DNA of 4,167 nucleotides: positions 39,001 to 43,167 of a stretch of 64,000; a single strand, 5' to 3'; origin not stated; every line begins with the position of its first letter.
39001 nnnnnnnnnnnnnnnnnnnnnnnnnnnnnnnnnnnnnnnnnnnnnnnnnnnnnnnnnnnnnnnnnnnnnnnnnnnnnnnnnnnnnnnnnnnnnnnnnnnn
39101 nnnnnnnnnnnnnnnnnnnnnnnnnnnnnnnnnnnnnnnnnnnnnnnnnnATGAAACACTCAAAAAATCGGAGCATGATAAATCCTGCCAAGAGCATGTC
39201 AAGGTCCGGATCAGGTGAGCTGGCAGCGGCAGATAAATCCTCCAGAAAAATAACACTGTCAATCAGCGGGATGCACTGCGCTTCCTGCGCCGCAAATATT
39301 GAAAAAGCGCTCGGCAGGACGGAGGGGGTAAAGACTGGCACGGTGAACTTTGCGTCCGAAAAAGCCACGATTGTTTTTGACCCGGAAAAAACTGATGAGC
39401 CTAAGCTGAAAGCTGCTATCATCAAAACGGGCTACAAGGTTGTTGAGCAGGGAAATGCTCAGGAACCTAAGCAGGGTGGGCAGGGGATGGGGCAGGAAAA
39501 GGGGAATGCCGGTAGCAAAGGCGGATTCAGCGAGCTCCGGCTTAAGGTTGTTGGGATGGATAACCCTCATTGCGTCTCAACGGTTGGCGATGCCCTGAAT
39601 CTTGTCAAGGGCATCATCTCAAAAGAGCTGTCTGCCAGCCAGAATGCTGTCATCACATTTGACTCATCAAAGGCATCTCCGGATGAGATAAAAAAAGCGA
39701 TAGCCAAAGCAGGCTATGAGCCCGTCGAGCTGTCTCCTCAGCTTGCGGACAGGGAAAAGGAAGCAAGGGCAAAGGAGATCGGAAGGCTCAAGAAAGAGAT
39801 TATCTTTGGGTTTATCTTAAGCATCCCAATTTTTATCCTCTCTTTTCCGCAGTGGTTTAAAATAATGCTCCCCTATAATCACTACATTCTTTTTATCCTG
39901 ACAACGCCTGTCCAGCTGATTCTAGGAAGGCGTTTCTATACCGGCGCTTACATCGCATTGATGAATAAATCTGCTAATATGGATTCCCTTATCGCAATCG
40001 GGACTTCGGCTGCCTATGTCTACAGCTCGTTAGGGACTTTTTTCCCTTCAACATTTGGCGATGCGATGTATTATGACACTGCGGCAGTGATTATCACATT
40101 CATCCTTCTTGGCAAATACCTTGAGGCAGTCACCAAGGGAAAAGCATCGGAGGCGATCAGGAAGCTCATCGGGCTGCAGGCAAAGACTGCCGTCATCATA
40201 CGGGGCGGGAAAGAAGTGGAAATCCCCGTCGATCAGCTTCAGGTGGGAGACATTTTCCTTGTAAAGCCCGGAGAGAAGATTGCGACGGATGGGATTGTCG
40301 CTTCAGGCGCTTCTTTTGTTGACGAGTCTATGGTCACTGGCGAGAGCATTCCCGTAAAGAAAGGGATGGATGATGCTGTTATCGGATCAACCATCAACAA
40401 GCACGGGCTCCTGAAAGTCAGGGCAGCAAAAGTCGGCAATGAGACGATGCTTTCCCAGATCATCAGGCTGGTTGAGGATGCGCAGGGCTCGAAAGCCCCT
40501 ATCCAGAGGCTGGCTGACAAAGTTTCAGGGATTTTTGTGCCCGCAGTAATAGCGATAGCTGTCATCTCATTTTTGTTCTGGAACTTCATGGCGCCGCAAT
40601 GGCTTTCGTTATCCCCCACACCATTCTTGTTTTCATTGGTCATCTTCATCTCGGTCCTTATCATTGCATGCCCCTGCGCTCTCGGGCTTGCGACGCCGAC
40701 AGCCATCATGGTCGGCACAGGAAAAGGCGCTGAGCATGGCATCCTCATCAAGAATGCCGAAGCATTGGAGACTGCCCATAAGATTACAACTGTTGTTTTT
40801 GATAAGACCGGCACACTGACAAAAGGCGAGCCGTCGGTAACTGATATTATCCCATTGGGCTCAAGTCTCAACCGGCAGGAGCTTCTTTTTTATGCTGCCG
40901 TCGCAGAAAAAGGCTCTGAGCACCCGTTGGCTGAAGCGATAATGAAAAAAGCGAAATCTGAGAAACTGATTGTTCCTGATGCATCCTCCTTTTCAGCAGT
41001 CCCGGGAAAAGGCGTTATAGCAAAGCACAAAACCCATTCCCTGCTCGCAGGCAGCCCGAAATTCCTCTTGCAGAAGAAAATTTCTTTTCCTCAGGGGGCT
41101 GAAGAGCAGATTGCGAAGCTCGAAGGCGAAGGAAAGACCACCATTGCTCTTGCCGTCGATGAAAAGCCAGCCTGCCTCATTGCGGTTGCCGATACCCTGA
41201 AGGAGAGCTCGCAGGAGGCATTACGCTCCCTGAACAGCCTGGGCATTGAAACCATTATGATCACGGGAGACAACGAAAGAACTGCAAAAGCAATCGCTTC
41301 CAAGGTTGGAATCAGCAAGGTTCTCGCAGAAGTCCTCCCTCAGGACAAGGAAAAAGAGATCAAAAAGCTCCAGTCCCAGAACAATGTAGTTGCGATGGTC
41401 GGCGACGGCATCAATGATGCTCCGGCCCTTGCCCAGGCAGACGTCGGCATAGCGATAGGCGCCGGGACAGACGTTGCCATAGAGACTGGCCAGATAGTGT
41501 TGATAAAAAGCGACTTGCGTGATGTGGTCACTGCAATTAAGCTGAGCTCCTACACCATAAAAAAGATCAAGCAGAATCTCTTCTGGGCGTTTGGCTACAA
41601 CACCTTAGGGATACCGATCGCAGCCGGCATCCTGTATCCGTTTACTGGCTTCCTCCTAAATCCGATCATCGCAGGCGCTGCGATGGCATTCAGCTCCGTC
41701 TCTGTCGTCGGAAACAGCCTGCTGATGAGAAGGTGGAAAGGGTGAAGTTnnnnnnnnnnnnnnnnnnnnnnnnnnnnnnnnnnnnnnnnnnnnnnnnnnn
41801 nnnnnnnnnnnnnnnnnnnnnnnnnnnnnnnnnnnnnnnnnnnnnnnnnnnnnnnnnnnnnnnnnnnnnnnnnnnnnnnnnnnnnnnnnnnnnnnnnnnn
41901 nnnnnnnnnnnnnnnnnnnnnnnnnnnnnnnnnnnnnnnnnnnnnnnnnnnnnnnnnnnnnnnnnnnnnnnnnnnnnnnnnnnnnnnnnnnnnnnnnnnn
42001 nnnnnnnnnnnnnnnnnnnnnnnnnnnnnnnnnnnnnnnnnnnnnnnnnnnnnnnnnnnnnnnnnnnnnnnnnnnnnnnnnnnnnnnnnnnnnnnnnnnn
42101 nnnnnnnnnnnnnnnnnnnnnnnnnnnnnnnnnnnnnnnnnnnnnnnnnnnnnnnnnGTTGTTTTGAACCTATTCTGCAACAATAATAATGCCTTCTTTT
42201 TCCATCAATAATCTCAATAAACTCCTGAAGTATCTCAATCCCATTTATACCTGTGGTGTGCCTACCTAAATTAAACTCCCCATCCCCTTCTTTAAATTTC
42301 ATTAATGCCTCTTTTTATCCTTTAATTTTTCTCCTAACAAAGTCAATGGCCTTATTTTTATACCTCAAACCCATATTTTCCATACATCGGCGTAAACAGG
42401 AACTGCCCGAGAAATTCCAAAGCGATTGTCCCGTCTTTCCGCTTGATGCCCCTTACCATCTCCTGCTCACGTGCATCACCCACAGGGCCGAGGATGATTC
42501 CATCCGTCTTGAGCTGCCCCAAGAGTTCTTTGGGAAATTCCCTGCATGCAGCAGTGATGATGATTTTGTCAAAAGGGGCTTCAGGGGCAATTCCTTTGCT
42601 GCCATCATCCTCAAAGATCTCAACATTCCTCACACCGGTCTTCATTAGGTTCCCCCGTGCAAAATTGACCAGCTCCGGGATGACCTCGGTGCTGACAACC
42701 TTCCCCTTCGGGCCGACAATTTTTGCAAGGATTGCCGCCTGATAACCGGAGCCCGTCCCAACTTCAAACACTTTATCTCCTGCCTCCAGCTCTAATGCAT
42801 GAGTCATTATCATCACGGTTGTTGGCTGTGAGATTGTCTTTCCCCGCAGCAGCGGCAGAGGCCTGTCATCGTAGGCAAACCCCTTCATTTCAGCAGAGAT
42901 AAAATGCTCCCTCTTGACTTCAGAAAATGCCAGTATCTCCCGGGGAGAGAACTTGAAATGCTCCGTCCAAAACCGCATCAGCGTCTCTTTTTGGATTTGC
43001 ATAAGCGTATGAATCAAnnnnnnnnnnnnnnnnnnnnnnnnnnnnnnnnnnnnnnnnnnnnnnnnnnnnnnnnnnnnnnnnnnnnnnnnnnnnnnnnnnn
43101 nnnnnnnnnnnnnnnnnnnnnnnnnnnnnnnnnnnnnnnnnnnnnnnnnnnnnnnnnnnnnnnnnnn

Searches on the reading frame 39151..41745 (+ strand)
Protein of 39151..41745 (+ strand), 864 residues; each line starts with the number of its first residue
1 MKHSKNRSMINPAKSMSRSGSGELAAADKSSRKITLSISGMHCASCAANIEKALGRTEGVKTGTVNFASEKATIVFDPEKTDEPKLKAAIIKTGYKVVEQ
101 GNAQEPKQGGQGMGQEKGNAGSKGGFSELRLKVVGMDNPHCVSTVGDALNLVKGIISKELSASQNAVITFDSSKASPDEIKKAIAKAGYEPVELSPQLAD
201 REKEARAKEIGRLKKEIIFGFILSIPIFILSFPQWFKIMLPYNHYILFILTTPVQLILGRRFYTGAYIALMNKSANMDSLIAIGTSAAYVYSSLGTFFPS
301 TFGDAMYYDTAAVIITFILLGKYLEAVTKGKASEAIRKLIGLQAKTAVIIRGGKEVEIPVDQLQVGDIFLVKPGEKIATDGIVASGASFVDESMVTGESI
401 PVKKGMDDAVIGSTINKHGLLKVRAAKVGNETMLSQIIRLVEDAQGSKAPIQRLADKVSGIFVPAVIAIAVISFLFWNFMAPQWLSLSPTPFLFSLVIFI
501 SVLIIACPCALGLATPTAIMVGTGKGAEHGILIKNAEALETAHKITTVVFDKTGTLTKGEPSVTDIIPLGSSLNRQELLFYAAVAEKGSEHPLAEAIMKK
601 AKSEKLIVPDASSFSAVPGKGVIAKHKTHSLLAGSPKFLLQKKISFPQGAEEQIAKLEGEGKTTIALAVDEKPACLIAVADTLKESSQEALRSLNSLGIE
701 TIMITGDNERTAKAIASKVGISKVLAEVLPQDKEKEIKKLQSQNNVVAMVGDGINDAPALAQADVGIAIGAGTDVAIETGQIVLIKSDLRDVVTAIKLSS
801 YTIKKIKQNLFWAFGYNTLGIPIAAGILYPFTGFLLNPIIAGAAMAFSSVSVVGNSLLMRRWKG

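Call 11: search_protein_families(library=pfam, proteins=[window:39151-41745:+], max_evalue=0.01)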
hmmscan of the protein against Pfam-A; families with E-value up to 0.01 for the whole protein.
window:39151-41745:+ (864 aa): 4 families
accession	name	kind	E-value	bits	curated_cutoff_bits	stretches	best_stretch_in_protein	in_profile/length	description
PF00122.25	E1-E2_ATPase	-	1.6e-57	194.4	28.1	1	342-529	2-181/181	E1-E2 ATPase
PF00702.32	Hydrolase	-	8.4e-39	134.4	26.4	1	545-764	1-191/191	haloacid dehalogenase-like hydrolase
PF00403.32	HMA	-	3.9e-27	94.9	24.8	2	35-96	1-62/62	Heavy-metal-associated domain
PF08282.18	Hydrolase_3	-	0.0001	22.6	20.9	0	738-783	197-242/255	haloacid dehalogenase-like hydrolase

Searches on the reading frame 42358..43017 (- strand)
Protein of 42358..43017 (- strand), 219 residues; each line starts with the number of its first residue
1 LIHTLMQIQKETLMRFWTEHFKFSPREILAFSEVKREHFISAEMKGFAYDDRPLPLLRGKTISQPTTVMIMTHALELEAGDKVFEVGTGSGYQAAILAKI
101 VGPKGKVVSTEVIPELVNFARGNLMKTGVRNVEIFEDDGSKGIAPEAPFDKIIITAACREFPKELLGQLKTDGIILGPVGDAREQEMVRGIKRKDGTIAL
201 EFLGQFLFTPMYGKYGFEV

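Call 11: search_protein_families(library=pfam, proteins=[window:42358-43017:-], max_evalue=0.01)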
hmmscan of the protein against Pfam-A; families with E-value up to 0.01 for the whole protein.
window:42358-43017:- (219 aa): 11 families
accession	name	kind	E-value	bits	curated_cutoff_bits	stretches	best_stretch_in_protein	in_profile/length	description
PF01135.25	PCMT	-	1.4e-52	179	20.3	1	22-214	16-208/210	Protein-L-isoaspartate(D-aspartate) O-methyltransferase (PCMT)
PF13847.12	Methyltransf_31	-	2.2e-09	37.6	27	1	78-162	2-90/145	Methyltransferase domain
PF13649.12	Methyltransf_25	-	3.1e-07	31.4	27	1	83-163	1-79/97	Methyltransferase domain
PF08704.16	GCD14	-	1.3e-06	28.8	26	1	68-131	29-92/247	tRNA methyltransferase complex GCD14 subunit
PF01209.24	Ubie_methyltran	-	6.6e-06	26.1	20.1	1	78-164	46-132/233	ubiE/COQ5 methyltransferase family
PF00398.26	RrnaAD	-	2.7e-05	23.9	24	1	73-142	24-88/263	Ribosomal RNA adenine dimethylase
PF01189.24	Methyltr_RsmB-F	-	3.3e-05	24.1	27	1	74-158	3-89/199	16S rRNA methyltransferase RsmB/F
PF05175.20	MTS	-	9.5e-05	22.5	23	1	70-153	22-103/170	Methyltransferase small domain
PF01596.23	Methyltransf_3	-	0.00066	19.5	22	1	74-141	39-107/204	O-methyltransferase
PF02475.24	TRM5-TYW2_MTfase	-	0.0034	17.8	28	1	77-175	34-133/164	TRM5/TYW2 methyltransferase domain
PF08241.18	Methyltransf_11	-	0.0038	18.3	21.2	1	85-161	2-73/95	Methyltransferase domain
